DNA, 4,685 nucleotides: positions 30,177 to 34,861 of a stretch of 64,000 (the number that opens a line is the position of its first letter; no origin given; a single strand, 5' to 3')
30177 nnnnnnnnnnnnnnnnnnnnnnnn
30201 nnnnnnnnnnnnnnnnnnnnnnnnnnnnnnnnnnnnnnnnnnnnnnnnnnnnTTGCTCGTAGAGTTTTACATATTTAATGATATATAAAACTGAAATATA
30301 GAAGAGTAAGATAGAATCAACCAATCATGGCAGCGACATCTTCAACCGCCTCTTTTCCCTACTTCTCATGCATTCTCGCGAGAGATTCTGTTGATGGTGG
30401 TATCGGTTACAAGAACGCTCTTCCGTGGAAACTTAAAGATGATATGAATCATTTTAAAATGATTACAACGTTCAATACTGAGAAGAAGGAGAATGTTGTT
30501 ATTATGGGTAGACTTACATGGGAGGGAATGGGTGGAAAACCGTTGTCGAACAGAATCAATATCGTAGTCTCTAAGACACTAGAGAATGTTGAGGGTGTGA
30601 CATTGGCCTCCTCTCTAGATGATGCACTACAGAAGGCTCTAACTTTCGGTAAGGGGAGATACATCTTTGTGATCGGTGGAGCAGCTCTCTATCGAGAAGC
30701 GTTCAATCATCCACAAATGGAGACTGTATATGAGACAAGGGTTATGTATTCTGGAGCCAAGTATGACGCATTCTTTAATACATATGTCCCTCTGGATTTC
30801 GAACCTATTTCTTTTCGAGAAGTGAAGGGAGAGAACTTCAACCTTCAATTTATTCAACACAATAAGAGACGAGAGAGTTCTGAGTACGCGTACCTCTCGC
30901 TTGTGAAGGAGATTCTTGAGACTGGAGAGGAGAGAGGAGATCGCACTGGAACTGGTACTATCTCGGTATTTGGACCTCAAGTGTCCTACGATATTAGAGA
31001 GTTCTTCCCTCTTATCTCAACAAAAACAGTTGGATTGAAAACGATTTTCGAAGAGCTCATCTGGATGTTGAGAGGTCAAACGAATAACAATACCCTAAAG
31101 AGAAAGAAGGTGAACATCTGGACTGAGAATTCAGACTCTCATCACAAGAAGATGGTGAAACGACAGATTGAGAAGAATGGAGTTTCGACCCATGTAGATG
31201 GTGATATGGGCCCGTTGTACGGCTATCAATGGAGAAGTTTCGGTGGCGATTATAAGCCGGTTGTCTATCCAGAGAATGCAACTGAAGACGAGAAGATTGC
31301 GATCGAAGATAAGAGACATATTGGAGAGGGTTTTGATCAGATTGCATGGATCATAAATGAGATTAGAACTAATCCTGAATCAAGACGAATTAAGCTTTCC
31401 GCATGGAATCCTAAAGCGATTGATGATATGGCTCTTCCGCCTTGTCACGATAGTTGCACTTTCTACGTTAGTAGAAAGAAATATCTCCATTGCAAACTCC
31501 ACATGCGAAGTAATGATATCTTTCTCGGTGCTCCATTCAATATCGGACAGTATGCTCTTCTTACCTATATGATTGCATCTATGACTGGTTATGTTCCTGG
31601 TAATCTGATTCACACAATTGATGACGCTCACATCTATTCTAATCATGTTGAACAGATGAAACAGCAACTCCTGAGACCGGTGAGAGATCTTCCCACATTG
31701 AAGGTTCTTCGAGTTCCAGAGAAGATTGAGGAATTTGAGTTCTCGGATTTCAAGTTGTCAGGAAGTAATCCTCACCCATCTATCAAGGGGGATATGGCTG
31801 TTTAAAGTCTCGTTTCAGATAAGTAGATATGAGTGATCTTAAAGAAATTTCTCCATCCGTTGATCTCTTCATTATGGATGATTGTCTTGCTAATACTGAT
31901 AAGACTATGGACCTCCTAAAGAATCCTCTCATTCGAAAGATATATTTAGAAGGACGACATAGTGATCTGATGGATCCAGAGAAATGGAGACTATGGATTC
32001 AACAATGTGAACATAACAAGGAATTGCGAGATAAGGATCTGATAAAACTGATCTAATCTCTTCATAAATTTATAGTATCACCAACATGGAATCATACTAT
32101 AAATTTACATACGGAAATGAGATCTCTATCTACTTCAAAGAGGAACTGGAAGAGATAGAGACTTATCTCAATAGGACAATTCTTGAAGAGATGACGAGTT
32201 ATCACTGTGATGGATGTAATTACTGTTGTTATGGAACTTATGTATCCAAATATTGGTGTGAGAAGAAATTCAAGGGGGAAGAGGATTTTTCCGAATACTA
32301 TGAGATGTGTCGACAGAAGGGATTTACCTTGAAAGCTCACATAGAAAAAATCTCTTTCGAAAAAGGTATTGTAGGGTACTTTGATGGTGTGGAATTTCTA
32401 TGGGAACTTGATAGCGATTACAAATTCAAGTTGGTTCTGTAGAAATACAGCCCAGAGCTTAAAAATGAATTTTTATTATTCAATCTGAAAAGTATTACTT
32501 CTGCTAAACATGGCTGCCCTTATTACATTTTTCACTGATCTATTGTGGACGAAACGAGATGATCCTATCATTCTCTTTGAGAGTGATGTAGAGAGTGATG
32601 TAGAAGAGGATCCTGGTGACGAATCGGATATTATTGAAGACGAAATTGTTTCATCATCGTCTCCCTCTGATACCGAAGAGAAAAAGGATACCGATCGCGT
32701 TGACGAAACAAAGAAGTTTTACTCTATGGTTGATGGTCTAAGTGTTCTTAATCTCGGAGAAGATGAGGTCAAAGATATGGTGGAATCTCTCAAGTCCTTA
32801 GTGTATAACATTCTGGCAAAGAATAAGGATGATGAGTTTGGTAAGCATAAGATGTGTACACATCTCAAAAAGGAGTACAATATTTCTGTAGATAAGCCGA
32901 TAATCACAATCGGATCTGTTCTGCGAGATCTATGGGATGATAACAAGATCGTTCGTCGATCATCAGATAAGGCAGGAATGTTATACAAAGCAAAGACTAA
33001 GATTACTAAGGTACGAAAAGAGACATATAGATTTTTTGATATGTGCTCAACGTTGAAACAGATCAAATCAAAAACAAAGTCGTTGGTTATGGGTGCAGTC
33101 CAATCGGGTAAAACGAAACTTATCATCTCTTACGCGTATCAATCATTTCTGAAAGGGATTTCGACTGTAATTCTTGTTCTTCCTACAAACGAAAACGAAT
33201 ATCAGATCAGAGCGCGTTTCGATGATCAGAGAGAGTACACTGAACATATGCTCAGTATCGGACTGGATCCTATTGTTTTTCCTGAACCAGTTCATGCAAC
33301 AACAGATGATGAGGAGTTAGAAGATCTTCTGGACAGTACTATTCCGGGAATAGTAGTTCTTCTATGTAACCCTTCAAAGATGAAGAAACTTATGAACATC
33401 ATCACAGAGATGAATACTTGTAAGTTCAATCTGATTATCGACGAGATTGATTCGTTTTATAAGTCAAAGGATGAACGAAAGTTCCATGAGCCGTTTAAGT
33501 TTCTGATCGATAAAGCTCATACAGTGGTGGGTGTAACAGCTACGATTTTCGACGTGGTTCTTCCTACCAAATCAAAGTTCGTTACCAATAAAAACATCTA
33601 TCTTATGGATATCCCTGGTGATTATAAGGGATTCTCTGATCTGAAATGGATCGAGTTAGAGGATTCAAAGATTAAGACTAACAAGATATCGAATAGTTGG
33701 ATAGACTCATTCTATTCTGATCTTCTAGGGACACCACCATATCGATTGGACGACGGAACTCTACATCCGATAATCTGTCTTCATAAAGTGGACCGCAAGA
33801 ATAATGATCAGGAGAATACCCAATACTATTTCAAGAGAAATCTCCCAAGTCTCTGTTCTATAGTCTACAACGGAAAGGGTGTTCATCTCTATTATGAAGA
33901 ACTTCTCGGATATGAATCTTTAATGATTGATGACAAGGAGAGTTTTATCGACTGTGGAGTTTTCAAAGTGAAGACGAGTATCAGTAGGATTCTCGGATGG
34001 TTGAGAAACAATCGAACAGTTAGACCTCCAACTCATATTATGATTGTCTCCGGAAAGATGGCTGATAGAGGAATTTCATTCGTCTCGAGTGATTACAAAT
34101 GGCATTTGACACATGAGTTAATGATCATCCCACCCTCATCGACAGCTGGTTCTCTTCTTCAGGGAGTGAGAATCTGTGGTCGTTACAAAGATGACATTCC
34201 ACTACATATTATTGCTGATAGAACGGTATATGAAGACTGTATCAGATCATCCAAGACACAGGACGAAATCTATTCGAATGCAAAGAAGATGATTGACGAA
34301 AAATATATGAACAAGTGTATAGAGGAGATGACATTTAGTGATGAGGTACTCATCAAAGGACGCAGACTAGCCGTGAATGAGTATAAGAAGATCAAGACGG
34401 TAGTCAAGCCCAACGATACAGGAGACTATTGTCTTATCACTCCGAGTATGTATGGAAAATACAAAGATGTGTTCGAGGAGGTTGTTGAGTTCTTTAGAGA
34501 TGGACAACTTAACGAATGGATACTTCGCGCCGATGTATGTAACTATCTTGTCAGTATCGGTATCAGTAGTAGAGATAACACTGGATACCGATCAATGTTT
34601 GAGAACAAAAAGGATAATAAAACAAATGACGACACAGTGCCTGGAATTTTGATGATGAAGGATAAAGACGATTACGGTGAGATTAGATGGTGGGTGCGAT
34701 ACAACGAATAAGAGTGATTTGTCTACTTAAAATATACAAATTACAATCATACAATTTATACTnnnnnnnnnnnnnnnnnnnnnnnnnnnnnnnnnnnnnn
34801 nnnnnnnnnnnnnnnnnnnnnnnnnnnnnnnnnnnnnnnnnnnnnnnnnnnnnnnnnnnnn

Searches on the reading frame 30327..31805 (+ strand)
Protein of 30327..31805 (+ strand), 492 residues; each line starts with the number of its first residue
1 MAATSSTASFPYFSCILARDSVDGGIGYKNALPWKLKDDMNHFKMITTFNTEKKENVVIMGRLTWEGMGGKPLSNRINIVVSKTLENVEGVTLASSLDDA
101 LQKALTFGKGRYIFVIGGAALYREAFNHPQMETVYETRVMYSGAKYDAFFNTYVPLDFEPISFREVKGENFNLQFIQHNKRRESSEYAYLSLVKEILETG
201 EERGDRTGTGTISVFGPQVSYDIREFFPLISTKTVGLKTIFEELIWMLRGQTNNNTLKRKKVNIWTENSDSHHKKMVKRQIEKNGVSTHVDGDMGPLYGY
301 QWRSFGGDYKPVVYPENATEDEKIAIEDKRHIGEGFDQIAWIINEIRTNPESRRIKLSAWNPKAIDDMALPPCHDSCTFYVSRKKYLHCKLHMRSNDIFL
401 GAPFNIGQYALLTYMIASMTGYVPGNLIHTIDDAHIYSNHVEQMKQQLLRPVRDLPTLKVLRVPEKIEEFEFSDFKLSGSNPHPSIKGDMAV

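Call 56: search_protein_families(library=pfam, proteins=[window:30327-31805:+], max_evalue=0.00001)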
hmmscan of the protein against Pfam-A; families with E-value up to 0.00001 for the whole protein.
window:30327-31805:+ (492 aa): 2 families
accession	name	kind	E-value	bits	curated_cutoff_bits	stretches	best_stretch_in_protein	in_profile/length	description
PF00303.24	Thymidylat_synt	-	4.3e-97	324.9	24.3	1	188-492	2-266/266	Thymidylate synthase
PF00186.24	DHFR_1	-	7.5e-29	100.9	25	1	14-175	3-154/159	Dihydrofolate reductase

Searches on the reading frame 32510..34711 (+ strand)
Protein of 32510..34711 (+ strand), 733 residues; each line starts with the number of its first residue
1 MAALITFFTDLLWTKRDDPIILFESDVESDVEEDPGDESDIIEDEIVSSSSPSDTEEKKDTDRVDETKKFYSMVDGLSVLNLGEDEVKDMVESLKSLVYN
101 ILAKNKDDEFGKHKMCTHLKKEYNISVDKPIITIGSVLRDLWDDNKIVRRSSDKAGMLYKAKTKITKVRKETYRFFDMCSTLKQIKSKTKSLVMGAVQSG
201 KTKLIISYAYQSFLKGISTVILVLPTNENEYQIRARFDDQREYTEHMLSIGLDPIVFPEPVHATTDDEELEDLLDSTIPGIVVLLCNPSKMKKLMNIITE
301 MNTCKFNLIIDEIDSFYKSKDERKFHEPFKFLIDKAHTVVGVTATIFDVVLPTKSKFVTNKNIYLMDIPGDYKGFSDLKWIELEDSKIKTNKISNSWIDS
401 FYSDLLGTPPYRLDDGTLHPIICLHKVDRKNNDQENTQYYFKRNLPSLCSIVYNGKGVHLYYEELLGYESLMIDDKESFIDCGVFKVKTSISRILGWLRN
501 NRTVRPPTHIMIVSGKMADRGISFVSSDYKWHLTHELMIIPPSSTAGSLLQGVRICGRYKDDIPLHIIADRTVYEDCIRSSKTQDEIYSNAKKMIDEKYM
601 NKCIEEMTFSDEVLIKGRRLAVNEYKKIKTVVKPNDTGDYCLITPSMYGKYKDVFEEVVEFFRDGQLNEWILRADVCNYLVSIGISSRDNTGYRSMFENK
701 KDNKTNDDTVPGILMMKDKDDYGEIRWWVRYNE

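Call 56: search_protein_families(library=pfam, proteins=[window:32510-34711:+], max_evalue=0.00001)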
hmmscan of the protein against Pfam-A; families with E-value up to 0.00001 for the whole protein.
window:32510-34711:+ (733 aa): 1 family
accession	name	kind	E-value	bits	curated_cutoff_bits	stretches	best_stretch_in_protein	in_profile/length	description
PF00270.35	DEAD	-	3e-08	34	26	1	181-347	7-161/167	DEAD/DEAH box helicase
